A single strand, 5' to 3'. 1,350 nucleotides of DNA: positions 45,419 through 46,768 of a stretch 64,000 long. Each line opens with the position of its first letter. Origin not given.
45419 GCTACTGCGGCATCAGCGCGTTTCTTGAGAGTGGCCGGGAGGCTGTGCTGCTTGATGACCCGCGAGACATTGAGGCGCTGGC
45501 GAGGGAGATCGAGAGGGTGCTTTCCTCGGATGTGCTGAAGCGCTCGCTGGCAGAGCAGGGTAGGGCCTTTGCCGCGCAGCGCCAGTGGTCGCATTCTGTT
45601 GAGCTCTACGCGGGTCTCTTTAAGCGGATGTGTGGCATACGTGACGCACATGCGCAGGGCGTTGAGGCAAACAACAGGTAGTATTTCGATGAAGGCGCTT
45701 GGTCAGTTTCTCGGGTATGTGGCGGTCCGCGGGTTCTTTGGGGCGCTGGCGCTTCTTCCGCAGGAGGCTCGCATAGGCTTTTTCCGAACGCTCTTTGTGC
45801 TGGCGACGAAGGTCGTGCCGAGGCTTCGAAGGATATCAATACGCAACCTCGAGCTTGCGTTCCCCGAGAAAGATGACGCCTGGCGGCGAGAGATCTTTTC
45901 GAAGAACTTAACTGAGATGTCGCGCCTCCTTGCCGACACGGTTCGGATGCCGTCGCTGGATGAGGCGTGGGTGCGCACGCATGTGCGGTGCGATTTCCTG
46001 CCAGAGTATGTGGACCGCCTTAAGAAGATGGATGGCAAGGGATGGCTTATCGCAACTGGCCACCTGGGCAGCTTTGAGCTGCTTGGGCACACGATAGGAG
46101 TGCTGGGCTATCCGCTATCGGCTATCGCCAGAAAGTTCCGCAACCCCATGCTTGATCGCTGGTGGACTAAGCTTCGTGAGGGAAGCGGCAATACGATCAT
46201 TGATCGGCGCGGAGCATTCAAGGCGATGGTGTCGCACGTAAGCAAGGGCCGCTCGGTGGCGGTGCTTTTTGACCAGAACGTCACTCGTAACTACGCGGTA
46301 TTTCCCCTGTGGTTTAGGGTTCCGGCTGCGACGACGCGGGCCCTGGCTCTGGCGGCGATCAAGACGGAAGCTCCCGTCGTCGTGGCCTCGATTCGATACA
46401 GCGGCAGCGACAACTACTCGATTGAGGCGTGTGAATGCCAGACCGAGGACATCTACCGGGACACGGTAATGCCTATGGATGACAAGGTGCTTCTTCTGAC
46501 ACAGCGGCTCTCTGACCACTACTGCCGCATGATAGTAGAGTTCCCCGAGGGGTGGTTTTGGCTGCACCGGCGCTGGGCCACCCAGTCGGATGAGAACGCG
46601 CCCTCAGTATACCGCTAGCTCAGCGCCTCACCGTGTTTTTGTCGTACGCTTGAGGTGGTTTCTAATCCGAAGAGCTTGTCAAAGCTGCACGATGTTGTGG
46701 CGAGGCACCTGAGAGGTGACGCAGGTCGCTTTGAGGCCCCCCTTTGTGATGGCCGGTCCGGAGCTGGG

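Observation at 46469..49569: A ~2.8-kb low-GC insert (deaminase + DEAD-box helicase) bracketed by ~150-bp direct repeats derived from the 3' end of the LpxL-like gene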

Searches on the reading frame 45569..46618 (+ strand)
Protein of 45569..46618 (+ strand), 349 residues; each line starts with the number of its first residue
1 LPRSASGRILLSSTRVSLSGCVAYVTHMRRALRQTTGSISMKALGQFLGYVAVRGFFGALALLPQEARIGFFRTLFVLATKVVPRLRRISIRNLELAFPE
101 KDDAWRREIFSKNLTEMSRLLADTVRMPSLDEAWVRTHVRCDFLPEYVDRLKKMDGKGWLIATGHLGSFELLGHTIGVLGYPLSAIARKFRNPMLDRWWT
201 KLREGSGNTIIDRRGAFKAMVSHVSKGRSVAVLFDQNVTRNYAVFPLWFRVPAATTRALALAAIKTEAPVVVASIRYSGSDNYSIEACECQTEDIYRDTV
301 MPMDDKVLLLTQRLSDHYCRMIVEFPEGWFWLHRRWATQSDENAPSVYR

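Call 7: search_protein_families(library=pfam, proteins=[window:45569-46618:+], max_evalue=0.01)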
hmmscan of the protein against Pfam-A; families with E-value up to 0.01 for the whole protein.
window:45569-46618:+ (349 aa): 1 family
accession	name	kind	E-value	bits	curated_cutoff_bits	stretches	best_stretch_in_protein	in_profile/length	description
PF03279.18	Lip_A_acyltrans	-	6.8e-41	140.8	22.3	1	43-337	10-294/295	Bacterial lipid A biosynthesis acyltransferase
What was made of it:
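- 45689..46618 (+): LpxL-family lipid A acyltransferase gene (309 aa), intact. It is the last gene of a conserved run: polysaccharide deacetylase, GT4, acyltransferase. PF03279 E=7e-41 (call 7).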

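Call 16: find_homologous_proteins(query=window:45689-46615:+)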
Query seq(309 aa) (309 aa): 699 proteins with E <= 0.001 among 2478 candidates; the best 120 are listed.
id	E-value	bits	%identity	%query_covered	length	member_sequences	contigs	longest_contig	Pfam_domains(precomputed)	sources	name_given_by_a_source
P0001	6.5e-207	704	99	100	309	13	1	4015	PF03279.19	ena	-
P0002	1.3e-184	630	87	100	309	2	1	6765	PF03279.19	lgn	-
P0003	1.7e-141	489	71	100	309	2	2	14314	PF03279.19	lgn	-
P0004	3.7e-141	488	70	100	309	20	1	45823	PF03279.19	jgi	jgi:KDO2-lipid IV(A) lauroyltransferase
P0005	5.7e-139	481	69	100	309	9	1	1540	PF03279.19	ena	-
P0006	1.7e-136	472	67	100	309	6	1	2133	PF03279.19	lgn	-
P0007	2.3e-136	472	68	100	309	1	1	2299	PF03279.19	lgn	-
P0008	1.5e-135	469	68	100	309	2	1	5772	PF03279.19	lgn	-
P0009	5.8e-134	464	77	83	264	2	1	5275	PF03279.19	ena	-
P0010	4.9e-130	451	65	100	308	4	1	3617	PF03279.19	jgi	-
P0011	4.0e-129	448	64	100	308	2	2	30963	PF03279.19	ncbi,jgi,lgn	jgi:KDO2-lipid IV(A) lauroyltransferase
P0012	6.5e-125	434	62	100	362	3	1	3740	PF03279.19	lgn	-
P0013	1.2e-124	433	62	100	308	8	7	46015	PF03279.19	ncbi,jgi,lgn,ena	jgi:KDO2-lipid IV(A) lauroyltransferase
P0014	1.7e-124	433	63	100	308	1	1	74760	PF03279.19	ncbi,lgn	-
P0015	2.7e-123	429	62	100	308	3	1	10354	PF03279.19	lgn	-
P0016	3.7e-121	422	60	100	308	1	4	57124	PF03279.19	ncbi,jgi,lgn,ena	jgi:KDO2-lipid IV(A) lauroyltransferase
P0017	1.8e-119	416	59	100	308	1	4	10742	PF03279.19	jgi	jgi:KDO2-lipid IV(A) lauroyltransferase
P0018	2.5e-119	416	60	100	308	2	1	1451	PF03279.19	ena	-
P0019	6.1e-116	405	60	94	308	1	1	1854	PF03279.19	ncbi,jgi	jgi:KDO2-lipid IV(A) lauroyltransferase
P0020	1.3e-115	404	58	100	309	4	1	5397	PF03279.19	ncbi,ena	-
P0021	1.4e-115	404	57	100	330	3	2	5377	PF03279.19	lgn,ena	-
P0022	1.5e-115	404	57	97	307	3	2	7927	PF03279.19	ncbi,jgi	jgi:KDO2-lipid IV(A) lauroyltransferase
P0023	2.1e-115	403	59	100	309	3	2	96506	PF03279.19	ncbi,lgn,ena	-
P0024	1.0e-114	401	58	100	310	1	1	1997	PF03279.19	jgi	-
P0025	1.1e-114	401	58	100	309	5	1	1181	PF03279.19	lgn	-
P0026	1.3e-114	401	57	99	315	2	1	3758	PF03279.19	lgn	-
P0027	1.9e-114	400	58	94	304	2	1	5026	PF03279.19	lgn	-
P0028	7.9e-114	398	58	100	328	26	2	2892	PF03279.19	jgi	jgi:KDO2-lipid IV(A) lauroyltransferase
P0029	8.9e-114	398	58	100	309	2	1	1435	PF03279.19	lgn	-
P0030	2.0e-113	397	58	100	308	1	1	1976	PF03279.19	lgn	-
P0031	6.4e-113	395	57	100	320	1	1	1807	PF03279.19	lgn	-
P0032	1.3e-112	394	57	100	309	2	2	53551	PF03279.19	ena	-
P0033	1.6e-112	394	56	100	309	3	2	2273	PF03279.19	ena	-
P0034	1.9e-112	393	58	100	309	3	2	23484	PF03279.19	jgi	-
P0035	2.1e-112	393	57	100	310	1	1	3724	PF03279.19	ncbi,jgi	-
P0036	2.2e-112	393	56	100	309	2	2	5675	PF03279.19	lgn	-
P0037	3.1e-112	393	57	100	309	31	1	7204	PF03279.19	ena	-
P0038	4.2e-112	392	56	100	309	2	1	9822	PF03279.19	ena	-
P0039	4.6e-112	392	57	100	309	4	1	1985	PF03279.19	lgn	-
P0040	5.7e-112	392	56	100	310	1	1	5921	PF03279.19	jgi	jgi:KDO2-lipid IV(A) lauroyltransferase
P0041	6.2e-112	392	56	100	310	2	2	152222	PF03279.19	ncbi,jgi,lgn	jgi:KDO2-lipid IV(A) lauroyltransferase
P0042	1.2e-111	391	56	100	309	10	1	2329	PF03279.19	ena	-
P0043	1.9e-111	390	56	100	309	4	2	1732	PF03279.19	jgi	jgi:KDO2-lipid IV(A) lauroyltransferase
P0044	4.5e-111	389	56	100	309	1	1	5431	PF03279.19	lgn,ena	-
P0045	4.8e-111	389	55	100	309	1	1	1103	PF03279.19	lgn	-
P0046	5.9e-111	388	56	100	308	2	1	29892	PF03279.19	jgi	jgi:KDO2-lipid IV(A) lauroyltransferase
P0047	1.1e-110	388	56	100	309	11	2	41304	PF03279.19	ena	-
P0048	1.3e-110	387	59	98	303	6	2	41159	PF03279.19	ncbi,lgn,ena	-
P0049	1.5e-110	387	56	100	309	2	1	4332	PF03279.19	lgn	-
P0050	1.7e-110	387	59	98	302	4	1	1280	PF03279.19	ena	-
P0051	1.8e-110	387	56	100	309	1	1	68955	PF03279.19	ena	-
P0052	2.3e-110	387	56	100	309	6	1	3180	PF03279.19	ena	-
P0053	2.5e-110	386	56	100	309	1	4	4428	PF03279.19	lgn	-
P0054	3.0e-110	386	56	100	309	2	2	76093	PF03279.19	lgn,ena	-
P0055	3.3e-110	386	57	100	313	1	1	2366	PF03279.19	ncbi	-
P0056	3.5e-110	386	56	100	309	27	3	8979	PF03279.19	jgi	jgi:KDO2-lipid IV(A) lauroyltransferase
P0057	3.5e-110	386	54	100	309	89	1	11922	PF03279.19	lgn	-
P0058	7.9e-110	385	56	95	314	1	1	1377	PF03279.19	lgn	-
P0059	1.3e-109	384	55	100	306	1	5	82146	PF03279.19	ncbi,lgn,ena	-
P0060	1.3e-109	384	56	97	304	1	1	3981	PF03279.19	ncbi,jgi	jgi:KDO2-lipid IV(A) lauroyltransferase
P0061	1.7e-109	384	56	100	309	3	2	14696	PF03279.19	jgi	jgi:KDO2-lipid IV(A) lauroyltransferase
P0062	2.9e-109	383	57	97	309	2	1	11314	PF03279.19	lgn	-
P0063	5.3e-109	382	56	100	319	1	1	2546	PF03279.19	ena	-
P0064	5.6e-109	382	56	100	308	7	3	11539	PF03279.19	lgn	-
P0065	8.8e-109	381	56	97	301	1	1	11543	PF03279.19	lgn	-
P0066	1.4e-108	381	57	98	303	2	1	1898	PF03279.19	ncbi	-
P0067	3.7e-108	379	55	100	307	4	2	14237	PF03279.19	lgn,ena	-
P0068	4.2e-108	379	55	100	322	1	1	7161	PF03279.19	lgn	-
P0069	5.1e-108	379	55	100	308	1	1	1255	PF03279.19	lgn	-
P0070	1.1e-107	378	58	100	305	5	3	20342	PF03279.19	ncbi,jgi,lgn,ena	jgi:KDO2-lipid IV(A) lauroyltransferase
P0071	1.3e-107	378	56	100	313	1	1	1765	PF03279.19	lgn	-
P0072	1.4e-107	377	57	98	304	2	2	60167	PF03279.19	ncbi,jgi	jgi:KDO2-lipid IV(A) lauroyltransferase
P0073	1.4e-107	377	56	97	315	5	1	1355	PF03279.19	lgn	-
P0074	1.6e-107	377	57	100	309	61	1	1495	PF03279.19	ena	-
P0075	2.4e-107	377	57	97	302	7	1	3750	PF03279.19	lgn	-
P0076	3.1e-107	376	55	100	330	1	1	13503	PF03279.19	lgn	-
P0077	4.3e-107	376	56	99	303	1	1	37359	PF03279.19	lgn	-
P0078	4.7e-107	376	56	98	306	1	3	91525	PF03279.19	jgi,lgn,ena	jgi:KDO2-lipid IV(A) lauroyltransferase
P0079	6.3e-107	375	55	98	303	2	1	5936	PF03279.19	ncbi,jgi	jgi:KDO2-lipid IV(A) lauroyltransferase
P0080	8.4e-107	375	55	99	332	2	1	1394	PF03279.19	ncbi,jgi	jgi:KDO2-lipid IV(A) lauroyltransferase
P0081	9.1e-107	375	56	100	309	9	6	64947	PF03279.19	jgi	jgi:KDO2-lipid IV(A) lauroyltransferase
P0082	1.3e-106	374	58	96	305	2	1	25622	PF03279.19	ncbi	-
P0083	1.3e-106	374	56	100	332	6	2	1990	PF03279.19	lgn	-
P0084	4.5e-106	372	55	97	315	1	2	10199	PF03279.19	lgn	-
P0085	6.3e-106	372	59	91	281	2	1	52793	PF03279.19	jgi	jgi:KDO2-lipid IV(A) lauroyltransferase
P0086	1.3e-105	371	54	100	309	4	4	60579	PF03279.19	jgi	jgi:KDO2-lipid IV(A) lauroyltransferase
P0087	2.2e-105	370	56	100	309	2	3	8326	PF03279.19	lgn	-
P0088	2.3e-105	370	55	98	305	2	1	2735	PF03279.19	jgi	-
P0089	2.7e-105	370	56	98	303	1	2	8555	PF03279.19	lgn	-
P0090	5.2e-105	369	55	98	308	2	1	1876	PF03279.19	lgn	-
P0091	1.0e-104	368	55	98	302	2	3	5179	PF03279.19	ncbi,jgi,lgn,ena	jgi:KDO2-lipid IV(A) lauroyltransferase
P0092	1.4e-104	368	55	97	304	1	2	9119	PF03279.19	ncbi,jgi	jgi:KDO2-lipid IV(A) lauroyltransferase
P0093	2.0e-104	367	55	98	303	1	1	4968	PF03279.19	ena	-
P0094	2.0e-104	367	54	97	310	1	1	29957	PF03279.19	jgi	jgi:KDO2-lipid IV(A) lauroyltransferase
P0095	2.9e-104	367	55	98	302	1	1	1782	PF03279.19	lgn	-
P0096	3.4e-104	366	60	91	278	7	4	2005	PF03279.19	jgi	jgi:KDO2-lipid IV(A) lauroyltransferase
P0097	5.8e-104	366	55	96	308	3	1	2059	PF03279.19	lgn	-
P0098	6.3e-104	365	54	100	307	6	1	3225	PF03279.19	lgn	-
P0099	1.2e-103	365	56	98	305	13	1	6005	PF03279.19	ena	-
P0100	1.5e-103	364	54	100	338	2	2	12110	PF03279.19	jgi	jgi:KDO2-lipid IV(A) lauroyltransferase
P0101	2.0e-103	364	56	98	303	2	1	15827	PF03279.19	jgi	jgi:KDO2-lipid IV(A) lauroyltransferase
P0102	4.6e-103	363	54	100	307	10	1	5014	PF03279.19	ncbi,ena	-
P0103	5.7e-103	362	53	97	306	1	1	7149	PF03279.19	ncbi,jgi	jgi:KDO2-lipid IV(A) lauroyltransferase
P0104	6.2e-103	362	54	97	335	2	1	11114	PF03279.19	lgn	-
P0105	9.8e-103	361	54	100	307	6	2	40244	PF03279.19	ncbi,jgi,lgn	jgi:KDO2-lipid IV(A) lauroyltransferase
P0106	1.5e-102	361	52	97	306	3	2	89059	PF03279.19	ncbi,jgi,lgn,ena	-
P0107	1.6e-102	361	54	99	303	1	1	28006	PF03279.19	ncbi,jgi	jgi:KDO2-lipid IV(A) lauroyltransferase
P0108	2.5e-102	360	54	96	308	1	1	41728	PF03279.19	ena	-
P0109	4.1e-102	359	55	96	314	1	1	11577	PF03279.19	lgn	-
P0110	1.1e-101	358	53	96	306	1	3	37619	PF03279.19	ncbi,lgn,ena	-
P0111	1.2e-101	358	54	98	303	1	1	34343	PF03279.19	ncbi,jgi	jgi:KDO2-lipid IV(A) lauroyltransferase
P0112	2.2e-101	357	53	100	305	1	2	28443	PF03279.19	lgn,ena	-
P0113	2.7e-101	357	53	98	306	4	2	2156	PF03279.19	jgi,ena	-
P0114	4.6e-101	356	54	95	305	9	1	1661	PF03279.19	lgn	-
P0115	2.8e-100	353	53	100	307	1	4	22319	PF03279.19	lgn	-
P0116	3.8e-100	353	51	100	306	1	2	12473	PF03279.19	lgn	-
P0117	6.6e-100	352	55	96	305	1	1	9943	PF03279.19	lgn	-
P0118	7.6e-100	352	55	98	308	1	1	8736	PF03279.19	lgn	-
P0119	2.4e-99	350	54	98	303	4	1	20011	PF03279.19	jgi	jgi:KDO2-lipid IV(A) lauroyltransferase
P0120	3.4e-99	350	54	99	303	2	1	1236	PF03279.19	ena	-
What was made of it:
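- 45689..46618 (+): Homologues are also 309 aa (call 16).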

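Call 17: find_encoding_contigs(protein=P0001, flank=10000, max_places=3)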
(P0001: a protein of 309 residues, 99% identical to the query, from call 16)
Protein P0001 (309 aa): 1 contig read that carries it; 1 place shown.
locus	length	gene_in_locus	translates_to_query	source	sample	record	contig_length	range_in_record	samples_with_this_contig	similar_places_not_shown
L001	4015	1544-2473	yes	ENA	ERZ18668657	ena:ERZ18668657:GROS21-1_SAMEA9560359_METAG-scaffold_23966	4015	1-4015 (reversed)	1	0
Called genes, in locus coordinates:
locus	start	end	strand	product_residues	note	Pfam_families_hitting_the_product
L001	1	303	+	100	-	?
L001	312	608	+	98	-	-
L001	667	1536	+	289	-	PF20706:GT4-conflict, PF00534:Glycos_transf_1, PF13692:Glyco_trans_1_4, PF13524:Glyco_trans_1_2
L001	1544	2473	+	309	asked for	PF03279:Lip_A_acyltrans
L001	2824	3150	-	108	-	-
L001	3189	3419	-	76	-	-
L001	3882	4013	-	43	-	?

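Call 18: find_encoding_contigs(protein=P0002, flank=10000, max_places=3)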
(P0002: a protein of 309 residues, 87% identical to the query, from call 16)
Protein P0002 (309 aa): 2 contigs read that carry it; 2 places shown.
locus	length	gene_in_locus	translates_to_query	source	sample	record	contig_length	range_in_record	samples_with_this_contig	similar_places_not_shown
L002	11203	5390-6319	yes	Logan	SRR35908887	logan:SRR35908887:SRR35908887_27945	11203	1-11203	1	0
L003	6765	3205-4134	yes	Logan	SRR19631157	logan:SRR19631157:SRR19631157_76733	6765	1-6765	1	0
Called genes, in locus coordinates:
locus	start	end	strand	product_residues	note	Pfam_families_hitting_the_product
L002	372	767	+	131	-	PF00829:Ribosomal_L21p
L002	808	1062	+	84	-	PF01016:Ribosomal_L27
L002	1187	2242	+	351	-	PF01018:GTP1_OBG, PF02421:FeoB_N (weak), PF03193:RsgA_GTPase (faint), PF01926:MMR_HSR1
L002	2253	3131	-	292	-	-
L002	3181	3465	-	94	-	-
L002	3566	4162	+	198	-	PF01522:Polysacc_deac_1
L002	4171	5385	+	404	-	PF13439:Glyco_transf_4 (weak), PF20706:GT4-conflict, PF00534:Glycos_transf_1, PF13692:Glyco_trans_1_4, PF13524:Glyco_trans_1_2 (weak)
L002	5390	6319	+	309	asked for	PF03279:Lip_A_acyltrans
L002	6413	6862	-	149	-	-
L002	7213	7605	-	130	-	-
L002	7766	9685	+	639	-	-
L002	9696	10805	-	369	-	PF00155:Aminotran_1_2, PF00266:Aminotran_5, PF01041:DegT_DnrJ_EryC1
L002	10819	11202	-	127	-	?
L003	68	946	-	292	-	-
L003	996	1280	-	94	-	-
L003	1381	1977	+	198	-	PF01522:Polysacc_deac_1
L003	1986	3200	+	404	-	PF13439:Glyco_transf_4 (weak), PF20706:GT4-conflict, PF00534:Glycos_transf_1, PF13692:Glyco_trans_1_4, PF13524:Glyco_trans_1_2 (weak)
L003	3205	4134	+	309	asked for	PF03279:Lip_A_acyltrans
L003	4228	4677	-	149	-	-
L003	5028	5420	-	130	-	-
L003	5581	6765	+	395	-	?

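Call 19: find_encoding_contigs(protein=P0003, flank=10000, max_places=3)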
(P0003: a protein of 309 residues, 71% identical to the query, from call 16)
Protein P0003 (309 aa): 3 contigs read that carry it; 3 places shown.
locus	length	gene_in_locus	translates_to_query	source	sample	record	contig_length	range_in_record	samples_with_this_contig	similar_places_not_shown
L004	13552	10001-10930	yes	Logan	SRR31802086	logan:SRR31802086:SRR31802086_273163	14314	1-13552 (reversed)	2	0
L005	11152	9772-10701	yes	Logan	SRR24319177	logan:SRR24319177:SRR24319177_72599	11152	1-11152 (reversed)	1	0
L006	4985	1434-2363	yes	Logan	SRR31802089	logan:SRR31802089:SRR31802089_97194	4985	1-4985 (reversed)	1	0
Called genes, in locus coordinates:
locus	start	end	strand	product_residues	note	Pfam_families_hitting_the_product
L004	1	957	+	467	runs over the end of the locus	PF01134:GIDA (faint), PF01262:AlaDh_PNT_C (faint), PF01266:DAO (faint), PF02737:3HCDH_N (faint), PF07992:Pyr_redox_2, PF12831:FAD_oxidored, PF00070:Pyr_redox, PF02852:Pyr_redox_dim, +3 more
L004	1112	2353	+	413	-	PF01053:Cys_Met_Meta_PP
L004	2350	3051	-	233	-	PF00483:NTP_transferase, PF12804:NTP_transf_3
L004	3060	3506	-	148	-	PF22740:PapZ_C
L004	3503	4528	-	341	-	PF01636:APH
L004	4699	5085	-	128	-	-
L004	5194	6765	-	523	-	-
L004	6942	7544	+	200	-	-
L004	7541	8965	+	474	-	PF00072:Response_reg, PF00158:Sigma54_activat, PF14532:Sigma54_activ_2, PF25601:AAA_lid_14, PF02954:HTH_8 (weak)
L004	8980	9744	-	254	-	-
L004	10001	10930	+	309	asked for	PF03279:Lip_A_acyltrans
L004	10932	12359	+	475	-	PF13231:PMT_2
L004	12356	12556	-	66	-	-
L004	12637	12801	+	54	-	-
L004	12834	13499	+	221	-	PF00702:Hydrolase, PF12710:HAD (weak), PF13419:HAD_2, PF13242:Hydrolase_like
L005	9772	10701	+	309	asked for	PF03279:Lip_A_acyltrans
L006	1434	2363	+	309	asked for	PF03279:Lip_A_acyltrans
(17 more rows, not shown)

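Call 20: find_encoding_contigs(protein=P0004, flank=10000, max_places=3)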
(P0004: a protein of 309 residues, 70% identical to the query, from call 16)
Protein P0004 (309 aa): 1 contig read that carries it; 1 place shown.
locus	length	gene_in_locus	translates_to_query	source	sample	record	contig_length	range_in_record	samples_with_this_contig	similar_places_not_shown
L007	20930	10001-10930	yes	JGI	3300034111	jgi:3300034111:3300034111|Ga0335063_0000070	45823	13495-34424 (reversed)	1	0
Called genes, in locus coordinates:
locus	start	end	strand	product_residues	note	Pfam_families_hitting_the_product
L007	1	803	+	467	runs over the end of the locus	PF01134:GIDA (faint), PF01262:AlaDh_PNT_C (faint), PF01266:DAO (faint), PF02737:3HCDH_N (faint), PF07992:Pyr_redox_2, PF12831:FAD_oxidored, PF00070:Pyr_redox, PF02852:Pyr_redox_dim, +3 more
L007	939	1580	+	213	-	PF00484:Pro_CA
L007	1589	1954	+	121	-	PF25213:HVO_A0261_N (weak), PF12840:HTH_20, PF01022:HTH_5, PF12802:MarR_2 (weak), PF01978:TrmB (weak)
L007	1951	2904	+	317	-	PF25539:Bestrophin_2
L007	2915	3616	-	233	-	PF00483:NTP_transferase, PF12804:NTP_transf_3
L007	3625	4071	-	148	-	PF22740:PapZ_C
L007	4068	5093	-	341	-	PF01636:APH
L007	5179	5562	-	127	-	-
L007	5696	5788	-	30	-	-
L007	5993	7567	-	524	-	-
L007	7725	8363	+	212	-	-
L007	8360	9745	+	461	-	PF00072:Response_reg, PF00158:Sigma54_activat, PF14532:Sigma54_activ_2, PF25601:AAA_lid_14, PF02954:HTH_8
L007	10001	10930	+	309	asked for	PF03279:Lip_A_acyltrans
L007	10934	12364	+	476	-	PF13231:PMT_2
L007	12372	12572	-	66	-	-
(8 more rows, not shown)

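Call 36: find_related_loci(query=A2, collection=genome_contigs, flank=10000)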
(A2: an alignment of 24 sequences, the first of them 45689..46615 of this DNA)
Query A2 (309 aa) in genome_contigs; peptide patterns used: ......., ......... (x = any residue, [..] = any of these).
188 stretches matched a pattern; 57 encode a relative of the query (tblastn E <= 1e-3); 54 distinct loci.
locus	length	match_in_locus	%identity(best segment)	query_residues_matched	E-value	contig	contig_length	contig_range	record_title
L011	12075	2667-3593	76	1-309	8e-156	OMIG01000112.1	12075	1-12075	Proteobacteria bacterium isolate AM_0240 genome assembly, contig: DGE0008AM2008_1_186961, whole genome shotgun sequence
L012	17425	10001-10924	67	1-308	3e-139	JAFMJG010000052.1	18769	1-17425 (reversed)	Bacterium isolate DEBay_Sum019D_L_G_148 NODE_2637_length_18769_cov_5.553757, whole genome shotgun sequence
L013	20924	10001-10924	70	1-308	2e-138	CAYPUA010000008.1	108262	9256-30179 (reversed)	MAG TPA_asm: uncultured Bdellovibrionales bacterium isolate SRP193358_co1_85 genome assembly, contig: NODE_188_length_10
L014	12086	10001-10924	70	1-308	1e-137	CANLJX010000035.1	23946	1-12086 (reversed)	MAG: Deltaproteobacteria bacterium isolate ZE-3nov15-121 genome assembly, contig: ZE-3nov15-C1569, whole genome shotgun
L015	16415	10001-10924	64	1-308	2e-133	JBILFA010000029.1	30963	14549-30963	MAG: Bdellovibrionota bacterium isolate ME2016-07-29_3300044622_group7_bin22 Rohwer_bin1192_scaffold_663_c1, whole genom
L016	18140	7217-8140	62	1-308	4e-130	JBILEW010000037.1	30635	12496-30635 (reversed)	MAG: Bdellovibrionota bacterium isolate ME2016-07-29_3300044622_group7_bin183 Rohwer_bin1189_scaffold_681_c1, whole geno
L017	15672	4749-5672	63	1-308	3e-129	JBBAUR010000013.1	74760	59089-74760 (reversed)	MAG: Bdellovibrionota bacterium isolate EUL_302 ctg13-EUL_302, whole genome shotgun sequence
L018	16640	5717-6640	60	1-308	5e-126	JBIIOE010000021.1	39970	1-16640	MAG: Bdellovibrionota bacterium isolate ME2002-09-27pf_3300034103_group1_bin185 Rohwer_bin1191_scaffold_447_c1, whole ge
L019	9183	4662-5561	59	7-309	8e-117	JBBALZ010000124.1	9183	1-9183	MAG: Bdellovibrionota bacterium isolate EUL_076 ctg124-EUL_076, whole genome shotgun sequence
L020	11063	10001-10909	58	6-308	8e-117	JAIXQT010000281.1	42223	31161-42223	MAG: Proteobacteria bacterium isolate C4_MAG_00039 pond_C4_MAG_00039_000000000222, whole genome shotgun sequence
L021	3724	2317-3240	57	1-308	2e-118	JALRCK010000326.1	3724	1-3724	MAG: Deltaproteobacteria bacterium isolate HTM.30 NODE_326_length_3724_cov_2.940773, whole genome shotgun sequence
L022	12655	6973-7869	56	1-299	2e-116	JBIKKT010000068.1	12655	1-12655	MAG: Bdellovibrionota bacterium isolate ME2014-08-05_3300044627_group5_bin200 Rohwer_bin1185_scaffold_4786_c1, whole gen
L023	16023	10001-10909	58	6-308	6e-116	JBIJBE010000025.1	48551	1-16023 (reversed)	MAG: Bdellovibrionota bacterium isolate ME2006-08-03D11_3300047094_group2_bin168 Rohwer_bin1170_scaffold_278_c1, whole g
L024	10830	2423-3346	56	1-308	1e-115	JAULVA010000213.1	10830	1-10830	MAG: Bdellovibrionota bacterium isolate P_BDEL NODE_16049_length_10830_cov_1.353265, whole genome shotgun sequence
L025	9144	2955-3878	56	1-308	4e-115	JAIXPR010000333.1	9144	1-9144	MAG: Proteobacteria bacterium isolate C1_MAG_00071 C1_MAG_00071_000000000361, whole genome shotgun sequence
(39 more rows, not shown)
